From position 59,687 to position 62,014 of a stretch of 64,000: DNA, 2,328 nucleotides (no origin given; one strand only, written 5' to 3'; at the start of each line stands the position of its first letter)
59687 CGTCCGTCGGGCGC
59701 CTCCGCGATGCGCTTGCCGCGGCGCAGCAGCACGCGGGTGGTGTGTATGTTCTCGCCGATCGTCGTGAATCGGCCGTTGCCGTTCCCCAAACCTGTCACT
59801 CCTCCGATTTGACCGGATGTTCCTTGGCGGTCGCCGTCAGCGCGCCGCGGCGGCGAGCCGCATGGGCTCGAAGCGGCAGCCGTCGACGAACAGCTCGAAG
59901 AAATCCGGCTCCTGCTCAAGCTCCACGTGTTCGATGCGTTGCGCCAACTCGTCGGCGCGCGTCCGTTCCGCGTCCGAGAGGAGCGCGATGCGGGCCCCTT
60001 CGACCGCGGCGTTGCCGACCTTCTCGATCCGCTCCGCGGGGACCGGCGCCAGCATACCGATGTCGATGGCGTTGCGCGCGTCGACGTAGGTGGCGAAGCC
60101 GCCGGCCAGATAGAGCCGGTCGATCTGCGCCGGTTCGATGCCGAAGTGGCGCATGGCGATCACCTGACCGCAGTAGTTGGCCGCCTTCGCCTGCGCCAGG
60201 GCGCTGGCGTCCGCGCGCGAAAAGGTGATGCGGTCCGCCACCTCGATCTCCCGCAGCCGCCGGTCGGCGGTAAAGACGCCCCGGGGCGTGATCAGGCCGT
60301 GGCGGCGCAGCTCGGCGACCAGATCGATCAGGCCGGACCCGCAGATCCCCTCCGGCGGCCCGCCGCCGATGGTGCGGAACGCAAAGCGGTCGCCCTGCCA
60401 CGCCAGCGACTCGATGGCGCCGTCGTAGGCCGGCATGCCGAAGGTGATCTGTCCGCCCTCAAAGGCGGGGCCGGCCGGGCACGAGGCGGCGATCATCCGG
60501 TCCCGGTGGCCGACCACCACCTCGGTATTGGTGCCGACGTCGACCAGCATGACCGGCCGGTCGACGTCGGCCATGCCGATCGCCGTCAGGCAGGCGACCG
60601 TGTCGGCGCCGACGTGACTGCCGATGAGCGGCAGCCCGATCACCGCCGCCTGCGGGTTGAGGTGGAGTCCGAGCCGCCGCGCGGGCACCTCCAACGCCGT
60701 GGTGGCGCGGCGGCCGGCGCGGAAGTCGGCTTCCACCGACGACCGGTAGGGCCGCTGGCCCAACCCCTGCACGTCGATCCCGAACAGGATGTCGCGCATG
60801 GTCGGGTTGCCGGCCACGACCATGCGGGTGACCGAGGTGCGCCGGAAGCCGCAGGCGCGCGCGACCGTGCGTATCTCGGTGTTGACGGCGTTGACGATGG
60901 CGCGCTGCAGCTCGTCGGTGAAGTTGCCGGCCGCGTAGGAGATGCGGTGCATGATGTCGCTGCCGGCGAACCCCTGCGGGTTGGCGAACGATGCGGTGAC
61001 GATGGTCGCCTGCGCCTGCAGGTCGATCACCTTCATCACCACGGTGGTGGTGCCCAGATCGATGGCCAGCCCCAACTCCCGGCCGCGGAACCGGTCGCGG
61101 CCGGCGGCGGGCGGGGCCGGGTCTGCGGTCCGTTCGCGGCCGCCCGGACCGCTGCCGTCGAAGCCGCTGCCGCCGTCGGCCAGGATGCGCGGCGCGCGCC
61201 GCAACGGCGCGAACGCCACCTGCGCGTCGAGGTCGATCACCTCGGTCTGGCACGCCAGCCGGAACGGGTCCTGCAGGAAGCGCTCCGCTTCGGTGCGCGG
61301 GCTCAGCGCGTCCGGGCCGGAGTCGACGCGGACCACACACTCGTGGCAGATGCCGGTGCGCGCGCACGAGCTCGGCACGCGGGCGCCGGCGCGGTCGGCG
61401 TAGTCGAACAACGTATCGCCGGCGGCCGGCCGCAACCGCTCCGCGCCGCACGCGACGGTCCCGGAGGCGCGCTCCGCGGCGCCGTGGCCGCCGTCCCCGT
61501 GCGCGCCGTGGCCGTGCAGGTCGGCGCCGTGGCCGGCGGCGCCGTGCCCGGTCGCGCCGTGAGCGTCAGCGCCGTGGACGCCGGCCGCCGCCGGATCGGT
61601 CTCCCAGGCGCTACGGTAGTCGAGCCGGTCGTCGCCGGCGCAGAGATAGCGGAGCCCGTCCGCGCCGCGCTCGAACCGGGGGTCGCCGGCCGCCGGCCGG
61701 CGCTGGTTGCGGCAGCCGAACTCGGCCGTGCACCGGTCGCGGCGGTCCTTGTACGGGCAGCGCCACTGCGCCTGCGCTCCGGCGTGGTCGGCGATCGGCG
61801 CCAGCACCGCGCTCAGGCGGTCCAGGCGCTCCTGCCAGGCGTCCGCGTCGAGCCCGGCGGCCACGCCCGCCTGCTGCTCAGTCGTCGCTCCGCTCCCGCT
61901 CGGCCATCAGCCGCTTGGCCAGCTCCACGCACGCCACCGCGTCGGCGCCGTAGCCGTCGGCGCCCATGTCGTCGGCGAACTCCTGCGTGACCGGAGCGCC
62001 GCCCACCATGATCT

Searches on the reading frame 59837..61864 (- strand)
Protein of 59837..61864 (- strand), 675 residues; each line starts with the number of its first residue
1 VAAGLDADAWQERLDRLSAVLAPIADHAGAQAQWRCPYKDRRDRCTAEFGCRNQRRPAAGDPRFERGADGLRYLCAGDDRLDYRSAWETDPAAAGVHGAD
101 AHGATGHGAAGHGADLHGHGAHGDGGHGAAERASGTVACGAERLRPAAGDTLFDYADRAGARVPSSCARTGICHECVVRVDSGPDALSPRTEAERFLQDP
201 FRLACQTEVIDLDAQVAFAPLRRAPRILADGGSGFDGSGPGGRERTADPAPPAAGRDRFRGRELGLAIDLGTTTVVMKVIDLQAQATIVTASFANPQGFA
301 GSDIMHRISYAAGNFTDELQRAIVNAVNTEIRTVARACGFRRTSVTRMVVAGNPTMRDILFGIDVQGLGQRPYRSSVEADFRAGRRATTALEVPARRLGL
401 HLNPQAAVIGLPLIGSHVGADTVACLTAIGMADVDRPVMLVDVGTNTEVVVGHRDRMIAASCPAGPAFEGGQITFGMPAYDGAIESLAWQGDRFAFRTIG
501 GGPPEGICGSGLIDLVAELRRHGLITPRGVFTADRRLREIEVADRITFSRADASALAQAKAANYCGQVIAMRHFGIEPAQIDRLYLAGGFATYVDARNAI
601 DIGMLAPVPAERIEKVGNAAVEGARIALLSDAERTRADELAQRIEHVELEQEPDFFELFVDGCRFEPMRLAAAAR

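Call 60: search_protein_families(library=pfam, proteins=[window:59837-61864:-], max_evalue=0.001)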
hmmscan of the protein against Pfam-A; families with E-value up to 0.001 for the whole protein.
window:59837-61864:- (675 aa): 3 families
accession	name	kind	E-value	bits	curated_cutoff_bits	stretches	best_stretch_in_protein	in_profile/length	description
PF14574.11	RACo_C_ter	-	2.2e-70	237.2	27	1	438-666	3-250/261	C-terminal domain of RACo the ASKHA domain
PF17651.6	Raco_middle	-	2.7e-39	134.9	26.8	1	264-432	1-161/163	RACo middle region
PF00111.32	Fer2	-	6.5e-08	32.8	21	1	147-208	13-75/77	2Fe-2S iron-sulfur cluster binding domain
